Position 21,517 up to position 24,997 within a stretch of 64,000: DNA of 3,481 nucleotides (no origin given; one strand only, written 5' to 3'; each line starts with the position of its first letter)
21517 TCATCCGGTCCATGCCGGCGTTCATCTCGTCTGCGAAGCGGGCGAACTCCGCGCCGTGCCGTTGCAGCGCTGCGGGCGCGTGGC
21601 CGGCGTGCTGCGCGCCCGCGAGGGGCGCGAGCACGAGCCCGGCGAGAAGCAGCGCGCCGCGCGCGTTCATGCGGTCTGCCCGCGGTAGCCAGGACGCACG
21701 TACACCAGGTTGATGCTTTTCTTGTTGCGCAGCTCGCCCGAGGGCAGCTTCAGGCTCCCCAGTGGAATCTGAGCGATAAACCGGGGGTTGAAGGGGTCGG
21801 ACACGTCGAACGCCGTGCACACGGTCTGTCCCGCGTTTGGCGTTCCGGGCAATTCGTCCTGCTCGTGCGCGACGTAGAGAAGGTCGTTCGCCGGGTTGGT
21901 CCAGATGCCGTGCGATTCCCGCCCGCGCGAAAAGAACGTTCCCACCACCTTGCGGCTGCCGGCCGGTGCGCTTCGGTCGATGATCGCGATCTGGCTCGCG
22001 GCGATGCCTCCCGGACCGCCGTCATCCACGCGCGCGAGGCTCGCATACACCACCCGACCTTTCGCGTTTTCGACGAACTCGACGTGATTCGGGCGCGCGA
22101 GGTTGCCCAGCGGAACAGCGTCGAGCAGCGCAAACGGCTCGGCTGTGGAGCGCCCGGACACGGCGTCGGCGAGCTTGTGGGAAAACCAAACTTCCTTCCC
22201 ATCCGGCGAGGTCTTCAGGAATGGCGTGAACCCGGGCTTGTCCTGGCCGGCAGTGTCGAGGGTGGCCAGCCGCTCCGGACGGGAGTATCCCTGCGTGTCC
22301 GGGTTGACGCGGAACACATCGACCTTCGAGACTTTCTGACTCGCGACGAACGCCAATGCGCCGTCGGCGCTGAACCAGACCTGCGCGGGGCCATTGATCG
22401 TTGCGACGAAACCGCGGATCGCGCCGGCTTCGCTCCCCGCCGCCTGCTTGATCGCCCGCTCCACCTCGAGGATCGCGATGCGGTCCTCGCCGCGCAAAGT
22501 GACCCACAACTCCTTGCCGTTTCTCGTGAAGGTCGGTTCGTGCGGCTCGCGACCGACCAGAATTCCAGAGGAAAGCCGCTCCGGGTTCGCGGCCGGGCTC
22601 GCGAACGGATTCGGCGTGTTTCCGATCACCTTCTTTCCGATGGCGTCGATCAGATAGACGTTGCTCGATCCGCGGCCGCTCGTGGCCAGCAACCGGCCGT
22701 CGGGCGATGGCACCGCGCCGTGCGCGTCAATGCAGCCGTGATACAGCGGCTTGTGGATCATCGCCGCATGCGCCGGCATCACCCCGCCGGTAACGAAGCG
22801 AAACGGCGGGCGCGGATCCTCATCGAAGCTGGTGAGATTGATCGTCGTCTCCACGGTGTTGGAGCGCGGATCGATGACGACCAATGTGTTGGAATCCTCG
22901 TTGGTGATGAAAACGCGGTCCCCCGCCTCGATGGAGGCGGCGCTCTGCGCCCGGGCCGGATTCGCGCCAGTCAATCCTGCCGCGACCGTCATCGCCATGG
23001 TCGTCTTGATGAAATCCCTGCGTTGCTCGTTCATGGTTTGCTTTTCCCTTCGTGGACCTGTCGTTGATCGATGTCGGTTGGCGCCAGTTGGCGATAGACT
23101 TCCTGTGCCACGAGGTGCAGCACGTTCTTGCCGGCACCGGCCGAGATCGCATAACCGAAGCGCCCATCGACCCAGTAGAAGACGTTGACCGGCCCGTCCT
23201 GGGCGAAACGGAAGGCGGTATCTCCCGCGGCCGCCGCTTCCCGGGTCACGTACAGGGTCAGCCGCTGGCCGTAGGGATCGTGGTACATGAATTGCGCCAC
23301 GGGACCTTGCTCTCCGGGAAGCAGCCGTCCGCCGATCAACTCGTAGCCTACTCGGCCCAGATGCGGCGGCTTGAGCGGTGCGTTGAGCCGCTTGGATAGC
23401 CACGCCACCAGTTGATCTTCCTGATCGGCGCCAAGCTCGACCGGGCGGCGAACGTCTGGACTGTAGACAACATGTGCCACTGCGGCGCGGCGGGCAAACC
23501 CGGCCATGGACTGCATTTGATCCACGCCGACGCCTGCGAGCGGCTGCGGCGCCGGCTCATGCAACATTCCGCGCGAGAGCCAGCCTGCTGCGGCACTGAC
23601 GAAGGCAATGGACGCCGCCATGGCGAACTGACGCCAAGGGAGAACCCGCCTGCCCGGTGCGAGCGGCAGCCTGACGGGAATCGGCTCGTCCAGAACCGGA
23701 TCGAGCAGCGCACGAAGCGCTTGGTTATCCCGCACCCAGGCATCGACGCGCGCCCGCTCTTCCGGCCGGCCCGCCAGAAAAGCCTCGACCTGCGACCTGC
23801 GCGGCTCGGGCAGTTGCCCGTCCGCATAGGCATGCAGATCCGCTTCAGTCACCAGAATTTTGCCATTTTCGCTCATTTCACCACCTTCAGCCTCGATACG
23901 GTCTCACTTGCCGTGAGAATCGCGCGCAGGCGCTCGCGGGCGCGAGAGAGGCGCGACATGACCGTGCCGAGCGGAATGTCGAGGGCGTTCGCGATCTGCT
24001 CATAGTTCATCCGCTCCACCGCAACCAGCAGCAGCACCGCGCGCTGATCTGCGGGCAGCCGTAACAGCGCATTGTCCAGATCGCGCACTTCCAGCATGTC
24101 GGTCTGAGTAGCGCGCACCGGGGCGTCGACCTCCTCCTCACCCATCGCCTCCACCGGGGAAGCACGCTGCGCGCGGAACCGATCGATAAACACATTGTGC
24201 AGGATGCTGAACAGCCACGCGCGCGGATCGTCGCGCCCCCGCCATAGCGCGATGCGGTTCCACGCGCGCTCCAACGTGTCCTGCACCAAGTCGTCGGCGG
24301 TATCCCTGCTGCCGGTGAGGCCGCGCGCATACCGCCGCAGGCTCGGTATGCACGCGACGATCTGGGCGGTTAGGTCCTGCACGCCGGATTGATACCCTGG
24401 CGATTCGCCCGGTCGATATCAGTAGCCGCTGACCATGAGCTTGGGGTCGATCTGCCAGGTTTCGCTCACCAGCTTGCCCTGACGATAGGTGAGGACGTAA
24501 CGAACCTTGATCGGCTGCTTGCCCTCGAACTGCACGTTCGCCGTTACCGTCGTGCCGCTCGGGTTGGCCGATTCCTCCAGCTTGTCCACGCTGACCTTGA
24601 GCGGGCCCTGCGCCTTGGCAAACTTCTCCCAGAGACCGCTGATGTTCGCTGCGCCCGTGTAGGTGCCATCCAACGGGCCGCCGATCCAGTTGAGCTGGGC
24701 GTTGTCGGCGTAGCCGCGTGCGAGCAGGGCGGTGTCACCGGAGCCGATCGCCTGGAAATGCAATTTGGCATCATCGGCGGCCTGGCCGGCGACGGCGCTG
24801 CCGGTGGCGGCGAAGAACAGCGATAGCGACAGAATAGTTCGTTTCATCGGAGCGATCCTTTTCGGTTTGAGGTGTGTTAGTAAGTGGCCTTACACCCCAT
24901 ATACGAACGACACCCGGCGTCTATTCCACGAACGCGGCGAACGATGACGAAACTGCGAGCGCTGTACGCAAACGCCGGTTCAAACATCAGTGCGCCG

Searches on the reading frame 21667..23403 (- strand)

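Call 75: search_protein_families(library=pfam, proteins=[window:21667-23403:-], max_evalue=0.001)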
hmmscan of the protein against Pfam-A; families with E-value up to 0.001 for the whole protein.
window:21667-23403:- (578 aa): 1 family
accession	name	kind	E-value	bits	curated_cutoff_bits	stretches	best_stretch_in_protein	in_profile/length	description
PF10282.15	Lactonase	-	7.1e-09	35.8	21.7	1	285-416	143-269/344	Lactonase, 7-bladed beta-propeller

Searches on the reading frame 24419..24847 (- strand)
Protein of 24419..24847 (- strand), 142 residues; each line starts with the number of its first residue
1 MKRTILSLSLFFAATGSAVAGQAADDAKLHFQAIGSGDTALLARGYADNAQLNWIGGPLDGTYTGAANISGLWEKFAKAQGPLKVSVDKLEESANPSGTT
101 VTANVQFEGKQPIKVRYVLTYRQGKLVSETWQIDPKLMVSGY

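Call 75: search_protein_families(library=pfam, proteins=[window:24419-24847:-], max_evalue=0.001)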
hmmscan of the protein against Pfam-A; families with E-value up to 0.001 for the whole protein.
window:24419-24847:- (142 aa): 1 family
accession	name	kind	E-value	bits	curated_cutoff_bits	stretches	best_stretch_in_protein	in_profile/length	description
PF12680.13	SnoaL_2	-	1.1e-05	26.4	27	1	30-125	4-98/102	SnoaL-like domain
